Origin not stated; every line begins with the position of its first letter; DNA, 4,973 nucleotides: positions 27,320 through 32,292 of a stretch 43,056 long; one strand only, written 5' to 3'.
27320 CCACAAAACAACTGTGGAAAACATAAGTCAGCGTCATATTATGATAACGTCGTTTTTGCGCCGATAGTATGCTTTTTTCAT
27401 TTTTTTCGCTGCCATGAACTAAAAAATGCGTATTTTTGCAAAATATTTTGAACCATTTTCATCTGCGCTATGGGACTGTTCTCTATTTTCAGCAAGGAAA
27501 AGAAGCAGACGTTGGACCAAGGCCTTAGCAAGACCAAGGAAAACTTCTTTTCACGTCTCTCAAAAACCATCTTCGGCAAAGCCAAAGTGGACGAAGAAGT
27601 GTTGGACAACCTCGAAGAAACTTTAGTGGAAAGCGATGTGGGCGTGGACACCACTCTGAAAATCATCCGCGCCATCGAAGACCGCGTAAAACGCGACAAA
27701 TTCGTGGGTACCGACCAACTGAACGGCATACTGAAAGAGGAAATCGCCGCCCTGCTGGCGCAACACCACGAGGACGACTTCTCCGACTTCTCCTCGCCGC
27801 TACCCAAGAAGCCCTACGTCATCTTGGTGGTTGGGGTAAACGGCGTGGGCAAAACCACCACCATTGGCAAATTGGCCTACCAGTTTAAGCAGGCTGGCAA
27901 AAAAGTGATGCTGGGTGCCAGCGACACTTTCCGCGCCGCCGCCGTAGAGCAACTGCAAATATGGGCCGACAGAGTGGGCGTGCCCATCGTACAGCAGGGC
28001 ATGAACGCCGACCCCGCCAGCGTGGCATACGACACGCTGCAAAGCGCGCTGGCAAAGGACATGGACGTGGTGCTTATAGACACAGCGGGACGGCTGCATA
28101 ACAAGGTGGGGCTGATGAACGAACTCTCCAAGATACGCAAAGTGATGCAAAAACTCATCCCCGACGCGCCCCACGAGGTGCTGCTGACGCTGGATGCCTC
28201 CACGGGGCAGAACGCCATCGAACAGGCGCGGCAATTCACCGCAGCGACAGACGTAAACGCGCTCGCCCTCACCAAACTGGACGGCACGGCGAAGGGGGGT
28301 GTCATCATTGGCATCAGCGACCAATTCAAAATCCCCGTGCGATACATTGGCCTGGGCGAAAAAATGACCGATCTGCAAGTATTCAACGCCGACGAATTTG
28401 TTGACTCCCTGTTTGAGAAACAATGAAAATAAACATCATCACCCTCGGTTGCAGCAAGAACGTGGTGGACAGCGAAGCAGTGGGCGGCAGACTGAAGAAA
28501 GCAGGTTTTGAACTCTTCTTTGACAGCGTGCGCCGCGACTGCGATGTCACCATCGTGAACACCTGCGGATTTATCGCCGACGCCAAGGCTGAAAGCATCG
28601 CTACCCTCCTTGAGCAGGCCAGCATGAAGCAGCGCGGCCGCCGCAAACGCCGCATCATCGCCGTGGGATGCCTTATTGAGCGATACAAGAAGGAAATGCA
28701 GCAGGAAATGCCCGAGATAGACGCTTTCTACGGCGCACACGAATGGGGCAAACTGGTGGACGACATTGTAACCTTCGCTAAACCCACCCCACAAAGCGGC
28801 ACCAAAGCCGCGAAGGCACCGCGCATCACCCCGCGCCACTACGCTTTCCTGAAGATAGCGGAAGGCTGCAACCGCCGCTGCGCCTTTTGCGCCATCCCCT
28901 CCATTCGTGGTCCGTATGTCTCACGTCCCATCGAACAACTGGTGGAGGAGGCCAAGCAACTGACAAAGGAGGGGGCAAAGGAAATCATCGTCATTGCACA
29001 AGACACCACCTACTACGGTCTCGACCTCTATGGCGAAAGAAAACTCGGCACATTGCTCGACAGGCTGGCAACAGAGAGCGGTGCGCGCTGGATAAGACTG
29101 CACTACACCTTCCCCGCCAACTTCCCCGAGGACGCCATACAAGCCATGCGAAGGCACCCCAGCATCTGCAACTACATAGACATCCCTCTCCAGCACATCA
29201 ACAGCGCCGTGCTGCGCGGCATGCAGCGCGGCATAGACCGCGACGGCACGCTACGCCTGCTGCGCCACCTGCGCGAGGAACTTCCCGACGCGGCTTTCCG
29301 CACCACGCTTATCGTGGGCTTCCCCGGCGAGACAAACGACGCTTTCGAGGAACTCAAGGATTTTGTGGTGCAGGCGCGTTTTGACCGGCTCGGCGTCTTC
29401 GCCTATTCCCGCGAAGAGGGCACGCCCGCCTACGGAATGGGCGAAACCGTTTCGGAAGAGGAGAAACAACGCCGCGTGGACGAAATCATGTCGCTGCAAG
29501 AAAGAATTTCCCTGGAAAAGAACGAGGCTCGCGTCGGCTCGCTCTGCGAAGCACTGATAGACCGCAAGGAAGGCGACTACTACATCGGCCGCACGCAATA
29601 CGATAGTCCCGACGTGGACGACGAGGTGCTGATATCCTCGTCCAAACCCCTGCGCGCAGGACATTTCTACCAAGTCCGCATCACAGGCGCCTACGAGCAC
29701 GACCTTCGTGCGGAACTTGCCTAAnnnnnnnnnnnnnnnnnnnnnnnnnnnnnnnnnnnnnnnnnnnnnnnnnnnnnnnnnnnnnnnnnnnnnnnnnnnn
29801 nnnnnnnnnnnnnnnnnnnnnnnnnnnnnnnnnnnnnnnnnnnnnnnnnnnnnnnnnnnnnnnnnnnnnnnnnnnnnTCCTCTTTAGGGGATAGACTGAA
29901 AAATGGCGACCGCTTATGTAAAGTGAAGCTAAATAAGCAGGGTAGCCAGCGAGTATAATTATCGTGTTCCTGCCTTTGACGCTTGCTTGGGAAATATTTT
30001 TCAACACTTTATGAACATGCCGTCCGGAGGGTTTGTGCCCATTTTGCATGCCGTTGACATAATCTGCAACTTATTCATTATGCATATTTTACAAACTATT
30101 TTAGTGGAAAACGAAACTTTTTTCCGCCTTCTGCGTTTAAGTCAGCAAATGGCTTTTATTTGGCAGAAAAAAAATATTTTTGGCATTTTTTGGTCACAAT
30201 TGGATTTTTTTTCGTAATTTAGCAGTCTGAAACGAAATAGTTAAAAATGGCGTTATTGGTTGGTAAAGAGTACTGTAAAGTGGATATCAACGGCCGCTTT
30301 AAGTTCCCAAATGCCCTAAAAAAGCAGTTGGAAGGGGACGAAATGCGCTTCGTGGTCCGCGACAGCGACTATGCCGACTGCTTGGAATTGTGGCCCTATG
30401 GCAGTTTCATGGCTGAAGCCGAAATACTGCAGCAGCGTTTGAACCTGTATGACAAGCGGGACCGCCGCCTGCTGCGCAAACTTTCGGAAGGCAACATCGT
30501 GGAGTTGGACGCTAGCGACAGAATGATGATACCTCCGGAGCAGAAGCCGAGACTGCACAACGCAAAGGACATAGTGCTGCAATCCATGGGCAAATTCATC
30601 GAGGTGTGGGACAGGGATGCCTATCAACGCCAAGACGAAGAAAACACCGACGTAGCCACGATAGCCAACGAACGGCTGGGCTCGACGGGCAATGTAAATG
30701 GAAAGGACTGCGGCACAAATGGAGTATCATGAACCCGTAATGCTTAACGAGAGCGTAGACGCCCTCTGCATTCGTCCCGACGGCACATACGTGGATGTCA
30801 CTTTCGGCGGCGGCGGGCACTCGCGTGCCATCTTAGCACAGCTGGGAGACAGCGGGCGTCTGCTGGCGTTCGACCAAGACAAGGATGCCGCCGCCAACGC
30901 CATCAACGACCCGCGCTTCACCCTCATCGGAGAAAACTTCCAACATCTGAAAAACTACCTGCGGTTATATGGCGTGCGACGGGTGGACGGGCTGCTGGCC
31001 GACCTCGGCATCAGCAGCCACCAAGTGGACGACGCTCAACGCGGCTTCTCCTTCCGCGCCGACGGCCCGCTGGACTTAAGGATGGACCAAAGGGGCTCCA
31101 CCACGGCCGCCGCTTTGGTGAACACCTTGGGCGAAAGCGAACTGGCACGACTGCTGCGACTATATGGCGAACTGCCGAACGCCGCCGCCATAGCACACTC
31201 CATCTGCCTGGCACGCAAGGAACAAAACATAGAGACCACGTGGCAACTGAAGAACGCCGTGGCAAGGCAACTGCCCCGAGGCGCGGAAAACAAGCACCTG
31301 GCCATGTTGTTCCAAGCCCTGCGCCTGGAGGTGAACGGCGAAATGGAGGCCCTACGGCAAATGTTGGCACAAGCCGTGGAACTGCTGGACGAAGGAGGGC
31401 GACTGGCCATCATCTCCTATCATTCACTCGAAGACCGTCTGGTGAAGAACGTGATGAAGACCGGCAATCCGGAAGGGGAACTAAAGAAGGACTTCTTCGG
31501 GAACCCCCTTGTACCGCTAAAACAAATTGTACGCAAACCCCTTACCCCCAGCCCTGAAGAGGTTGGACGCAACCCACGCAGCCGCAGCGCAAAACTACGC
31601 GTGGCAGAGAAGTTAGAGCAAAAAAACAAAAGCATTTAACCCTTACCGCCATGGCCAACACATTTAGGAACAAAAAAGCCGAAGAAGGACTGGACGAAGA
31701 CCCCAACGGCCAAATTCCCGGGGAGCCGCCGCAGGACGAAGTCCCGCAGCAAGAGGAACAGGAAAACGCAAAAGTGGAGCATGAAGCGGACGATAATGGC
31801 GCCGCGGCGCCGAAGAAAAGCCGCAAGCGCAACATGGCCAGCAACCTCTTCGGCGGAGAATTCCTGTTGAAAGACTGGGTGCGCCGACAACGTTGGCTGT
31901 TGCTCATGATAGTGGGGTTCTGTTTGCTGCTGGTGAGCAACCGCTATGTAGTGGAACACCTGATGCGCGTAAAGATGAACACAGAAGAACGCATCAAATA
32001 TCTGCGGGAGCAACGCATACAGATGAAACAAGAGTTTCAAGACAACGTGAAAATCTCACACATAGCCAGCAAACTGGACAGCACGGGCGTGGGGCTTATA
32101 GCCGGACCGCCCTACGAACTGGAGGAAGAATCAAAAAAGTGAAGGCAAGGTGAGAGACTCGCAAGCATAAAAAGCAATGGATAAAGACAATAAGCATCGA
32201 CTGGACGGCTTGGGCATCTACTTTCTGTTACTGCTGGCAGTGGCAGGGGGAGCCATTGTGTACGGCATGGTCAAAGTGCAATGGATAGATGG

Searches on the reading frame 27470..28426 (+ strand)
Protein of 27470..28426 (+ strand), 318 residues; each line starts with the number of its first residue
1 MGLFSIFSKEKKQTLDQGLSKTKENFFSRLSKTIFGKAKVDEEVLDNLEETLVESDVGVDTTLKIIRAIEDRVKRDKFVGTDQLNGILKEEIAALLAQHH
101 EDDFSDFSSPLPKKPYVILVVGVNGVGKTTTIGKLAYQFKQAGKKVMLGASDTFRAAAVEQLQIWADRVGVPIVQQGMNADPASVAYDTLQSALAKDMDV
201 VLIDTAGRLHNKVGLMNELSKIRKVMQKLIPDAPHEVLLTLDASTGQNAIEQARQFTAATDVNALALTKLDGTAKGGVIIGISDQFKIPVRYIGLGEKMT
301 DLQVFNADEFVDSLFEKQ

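Call 10: search_protein_families(library=pfam, proteins=[window:27470-28426:+], max_evalue=0.001)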
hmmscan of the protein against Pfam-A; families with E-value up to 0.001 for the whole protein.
window:27470-28426:+ (318 aa): 7 families
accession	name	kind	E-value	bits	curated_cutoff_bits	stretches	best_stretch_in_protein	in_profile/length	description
PF00448.28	SRP54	-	2.4e-75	252.9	22.7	1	115-315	1-195/196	SRP54-type protein, GTPase domain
PF02881.24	SRP54_N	-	5e-15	55.9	22.4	1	28-92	6-75/75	SRP54-type protein, helical bundle domain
PF13604.12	AAA_30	-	6.9e-06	26.4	27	1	117-211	20-102/191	AAA domain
PF13401.12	AAA_22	-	0.0001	23.1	27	1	116-224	6-109/130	AAA domain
PF13191.12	AAA_16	-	0.00014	22.8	32.6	1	116-242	25-139/167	AAA ATPase domain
PF06414.18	Zeta_toxin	-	0.00084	19.3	22.3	0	110-201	11-99/199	Zeta toxin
PF03266.21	NTPase_1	-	0.00091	19.5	23.9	0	118-146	2-30/168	NTPase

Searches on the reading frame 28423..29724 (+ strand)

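Call 10: search_protein_families(library=pfam, proteins=[window:28423-29724:+], max_evalue=0.001)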
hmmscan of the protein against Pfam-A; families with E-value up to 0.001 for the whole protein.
window:28423-29724:+ (433 aa): 3 families
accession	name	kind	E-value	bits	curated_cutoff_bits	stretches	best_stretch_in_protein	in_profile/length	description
PF04055.27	Radical_SAM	-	5e-27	95.5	29.5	1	145-315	3-166/166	Radical SAM superfamily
PF00919.26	UPF0004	-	2e-22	79.4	27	1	2-104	1-98/98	Uncharacterized protein family UPF0004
PF18693.7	TRAM_2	-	1.6e-19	70.3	27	1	371-432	1-62/63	TRAM domain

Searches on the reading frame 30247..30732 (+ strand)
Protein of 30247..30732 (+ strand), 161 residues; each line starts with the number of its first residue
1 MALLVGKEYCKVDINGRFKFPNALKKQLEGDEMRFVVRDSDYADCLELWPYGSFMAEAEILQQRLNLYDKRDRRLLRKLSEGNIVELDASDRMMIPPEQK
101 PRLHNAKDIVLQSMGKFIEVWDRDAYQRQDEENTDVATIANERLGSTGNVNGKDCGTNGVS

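Call 5: search_protein_families(library=pfam, proteins=[window:30247-30732:+], max_evalue=0.01)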
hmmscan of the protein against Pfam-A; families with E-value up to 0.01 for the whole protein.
window:30247-30732:+ (161 aa): 1 family
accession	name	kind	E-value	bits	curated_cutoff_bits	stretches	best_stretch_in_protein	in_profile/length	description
PF02381.23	MraZ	-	7.1e-13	48.8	23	2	84-133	7-56/72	MraZ protein, putative antitoxin-like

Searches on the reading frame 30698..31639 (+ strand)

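Call 5: search_protein_families(library=pfam, proteins=[window:30698-31639:+], max_evalue=0.01)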
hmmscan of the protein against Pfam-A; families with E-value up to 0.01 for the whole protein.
window:30698-31639:+ (313 aa): 2 families
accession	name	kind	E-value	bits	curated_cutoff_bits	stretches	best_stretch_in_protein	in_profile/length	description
PF01795.25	Methyltransf_5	-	1.8e-92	310.6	27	1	10-305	3-308/309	MraW methylase family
PF01728.25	FtsJ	-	6.4e-06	26.7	24.1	1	25-114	19-112/181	FtsJ-like methyltransferase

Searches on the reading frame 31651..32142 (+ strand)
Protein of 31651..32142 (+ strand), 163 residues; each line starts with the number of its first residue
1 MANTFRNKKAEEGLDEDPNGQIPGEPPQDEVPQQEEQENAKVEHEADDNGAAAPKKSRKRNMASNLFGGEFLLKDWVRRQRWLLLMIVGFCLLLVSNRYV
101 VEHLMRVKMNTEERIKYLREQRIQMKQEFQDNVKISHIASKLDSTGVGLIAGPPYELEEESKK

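Call 5: search_protein_families(library=pfam, proteins=[window:31651-32142:+], max_evalue=0.01)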
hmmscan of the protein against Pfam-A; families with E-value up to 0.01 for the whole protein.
window:31651-32142:+ (163 aa): 2 families
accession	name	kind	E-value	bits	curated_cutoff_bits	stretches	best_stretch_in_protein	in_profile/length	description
PF19579.4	FtsL_2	-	7.9e-08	32.6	24.6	1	66-162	3-99/100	Bacteriodetes cell division protein (FtsL-like)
PF17938.6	TetR_C_29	-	0.0018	18.9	26.2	1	83-125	76-118/119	Tetracyclin repressor-like, C-terminal domain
